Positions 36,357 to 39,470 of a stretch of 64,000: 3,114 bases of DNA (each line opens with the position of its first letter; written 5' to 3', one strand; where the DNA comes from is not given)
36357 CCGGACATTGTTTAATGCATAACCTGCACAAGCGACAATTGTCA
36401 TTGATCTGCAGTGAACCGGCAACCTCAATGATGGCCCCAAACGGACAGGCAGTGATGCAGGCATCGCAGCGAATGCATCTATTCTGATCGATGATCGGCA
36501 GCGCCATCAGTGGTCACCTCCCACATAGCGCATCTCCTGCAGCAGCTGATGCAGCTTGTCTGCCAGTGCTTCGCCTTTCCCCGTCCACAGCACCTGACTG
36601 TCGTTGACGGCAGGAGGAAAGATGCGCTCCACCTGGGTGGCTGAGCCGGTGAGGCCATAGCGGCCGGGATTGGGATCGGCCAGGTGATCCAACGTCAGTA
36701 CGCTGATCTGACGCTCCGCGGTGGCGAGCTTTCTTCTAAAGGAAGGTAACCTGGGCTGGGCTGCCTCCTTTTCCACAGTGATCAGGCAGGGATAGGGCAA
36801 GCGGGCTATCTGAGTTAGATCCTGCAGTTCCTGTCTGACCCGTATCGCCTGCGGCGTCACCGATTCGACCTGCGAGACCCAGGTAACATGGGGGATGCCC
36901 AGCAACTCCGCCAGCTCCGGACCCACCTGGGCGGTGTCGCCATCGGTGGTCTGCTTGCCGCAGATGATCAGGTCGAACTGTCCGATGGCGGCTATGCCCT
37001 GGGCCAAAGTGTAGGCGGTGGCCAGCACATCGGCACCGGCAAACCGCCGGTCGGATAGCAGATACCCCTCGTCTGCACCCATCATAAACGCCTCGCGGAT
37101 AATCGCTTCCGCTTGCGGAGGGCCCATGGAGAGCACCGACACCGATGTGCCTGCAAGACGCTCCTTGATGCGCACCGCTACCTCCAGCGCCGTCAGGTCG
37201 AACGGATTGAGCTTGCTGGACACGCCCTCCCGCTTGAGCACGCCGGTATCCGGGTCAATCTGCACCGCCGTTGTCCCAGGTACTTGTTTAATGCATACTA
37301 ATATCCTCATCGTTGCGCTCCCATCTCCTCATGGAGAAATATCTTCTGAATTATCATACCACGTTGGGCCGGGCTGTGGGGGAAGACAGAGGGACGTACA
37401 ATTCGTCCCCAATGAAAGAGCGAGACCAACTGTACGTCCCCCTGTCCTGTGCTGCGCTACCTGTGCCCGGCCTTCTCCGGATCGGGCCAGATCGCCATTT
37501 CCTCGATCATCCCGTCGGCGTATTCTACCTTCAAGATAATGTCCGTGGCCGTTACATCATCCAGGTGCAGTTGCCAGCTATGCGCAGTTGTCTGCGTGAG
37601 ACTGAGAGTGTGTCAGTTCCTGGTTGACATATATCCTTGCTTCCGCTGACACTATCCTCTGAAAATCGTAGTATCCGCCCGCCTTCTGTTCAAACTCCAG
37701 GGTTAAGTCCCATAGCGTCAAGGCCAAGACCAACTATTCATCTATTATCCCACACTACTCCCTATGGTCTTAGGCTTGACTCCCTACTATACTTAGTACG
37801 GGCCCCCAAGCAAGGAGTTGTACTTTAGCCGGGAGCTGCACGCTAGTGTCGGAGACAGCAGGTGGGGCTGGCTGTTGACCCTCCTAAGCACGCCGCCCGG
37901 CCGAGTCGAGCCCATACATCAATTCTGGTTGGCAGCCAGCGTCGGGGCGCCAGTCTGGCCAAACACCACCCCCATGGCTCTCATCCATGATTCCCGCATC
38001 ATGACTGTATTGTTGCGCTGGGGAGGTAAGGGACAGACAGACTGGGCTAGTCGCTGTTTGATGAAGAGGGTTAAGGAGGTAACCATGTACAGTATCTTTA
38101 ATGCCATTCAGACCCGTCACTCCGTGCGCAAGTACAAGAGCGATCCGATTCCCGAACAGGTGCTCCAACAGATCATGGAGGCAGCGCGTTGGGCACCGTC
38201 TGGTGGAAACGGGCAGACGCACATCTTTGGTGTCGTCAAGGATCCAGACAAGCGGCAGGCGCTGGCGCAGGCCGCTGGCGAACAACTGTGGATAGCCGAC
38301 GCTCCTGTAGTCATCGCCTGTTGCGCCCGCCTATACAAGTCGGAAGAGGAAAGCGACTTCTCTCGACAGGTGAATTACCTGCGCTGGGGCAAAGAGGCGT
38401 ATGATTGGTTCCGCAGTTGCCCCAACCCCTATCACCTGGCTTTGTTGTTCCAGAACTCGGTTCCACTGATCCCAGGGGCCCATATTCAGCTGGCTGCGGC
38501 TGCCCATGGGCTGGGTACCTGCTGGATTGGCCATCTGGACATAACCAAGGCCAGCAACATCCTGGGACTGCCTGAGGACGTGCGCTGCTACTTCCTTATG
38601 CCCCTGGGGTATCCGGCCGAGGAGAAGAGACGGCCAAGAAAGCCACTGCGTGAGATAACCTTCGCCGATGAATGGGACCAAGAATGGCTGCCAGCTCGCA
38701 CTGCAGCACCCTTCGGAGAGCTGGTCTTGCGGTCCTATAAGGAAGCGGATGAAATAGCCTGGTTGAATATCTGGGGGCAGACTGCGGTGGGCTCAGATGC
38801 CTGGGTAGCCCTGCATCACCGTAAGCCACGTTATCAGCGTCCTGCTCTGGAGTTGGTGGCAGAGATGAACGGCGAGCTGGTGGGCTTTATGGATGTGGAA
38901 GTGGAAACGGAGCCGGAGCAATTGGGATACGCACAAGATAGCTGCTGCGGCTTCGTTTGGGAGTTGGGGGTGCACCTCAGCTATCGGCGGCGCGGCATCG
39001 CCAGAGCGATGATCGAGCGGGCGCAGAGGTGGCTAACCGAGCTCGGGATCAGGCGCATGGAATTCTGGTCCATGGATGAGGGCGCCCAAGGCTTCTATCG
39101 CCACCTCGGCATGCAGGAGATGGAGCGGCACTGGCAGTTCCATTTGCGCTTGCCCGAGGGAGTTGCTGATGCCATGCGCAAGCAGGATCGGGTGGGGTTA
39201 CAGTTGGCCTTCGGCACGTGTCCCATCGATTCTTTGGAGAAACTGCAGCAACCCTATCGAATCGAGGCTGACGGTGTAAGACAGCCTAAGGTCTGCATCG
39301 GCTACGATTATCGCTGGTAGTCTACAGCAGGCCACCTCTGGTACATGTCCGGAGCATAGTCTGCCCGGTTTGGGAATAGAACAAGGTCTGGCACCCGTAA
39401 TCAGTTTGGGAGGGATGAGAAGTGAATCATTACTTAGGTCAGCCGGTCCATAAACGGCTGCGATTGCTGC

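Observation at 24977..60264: Three further palindromic repeat families (B, C, D) sharing a GACAG-GGGACG core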

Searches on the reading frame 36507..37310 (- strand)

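Call 29: search_protein_families(library=pfam, proteins=[window:36507-37310:-])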
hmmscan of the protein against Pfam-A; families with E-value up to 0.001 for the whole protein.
window:36507-37310:- (267 aa): 1 family
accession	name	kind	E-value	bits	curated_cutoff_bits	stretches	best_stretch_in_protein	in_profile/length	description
PF01012.27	ETF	-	2.6e-41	141.8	26.7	1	22-207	1-178/181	Electron transfer flavoprotein domain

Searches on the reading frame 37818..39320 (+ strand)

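Call 29: search_protein_families(library=pfam, proteins=[window:37818-39320:+])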
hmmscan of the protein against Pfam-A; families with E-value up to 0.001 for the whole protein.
window:37818-39320:+ (500 aa): 5 families
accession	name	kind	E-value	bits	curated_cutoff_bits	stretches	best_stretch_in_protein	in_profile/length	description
PF00881.29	Nitroreductase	-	2.3e-26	93.4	23.5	2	97-178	1-78/167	Nitroreductase family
PF14512.11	TM1586_NiRdase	-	4.4e-15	56.3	27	2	220-290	88-159/215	Putative TM nitroreductase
PF00583.31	Acetyltransf_1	-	1.2e-13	51.8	20.7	1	340-432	30-116/116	Acetyltransferase (GNAT) family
PF13508.13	Acetyltransf_7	-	9.2e-11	42.4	27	1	346-431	6-81/84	Acetyltransferase (GNAT) domain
PF13673.13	Acetyltransf_10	-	3.9e-06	27.3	23.6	1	347-438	35-113/128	Acetyltransferase (GNAT) domain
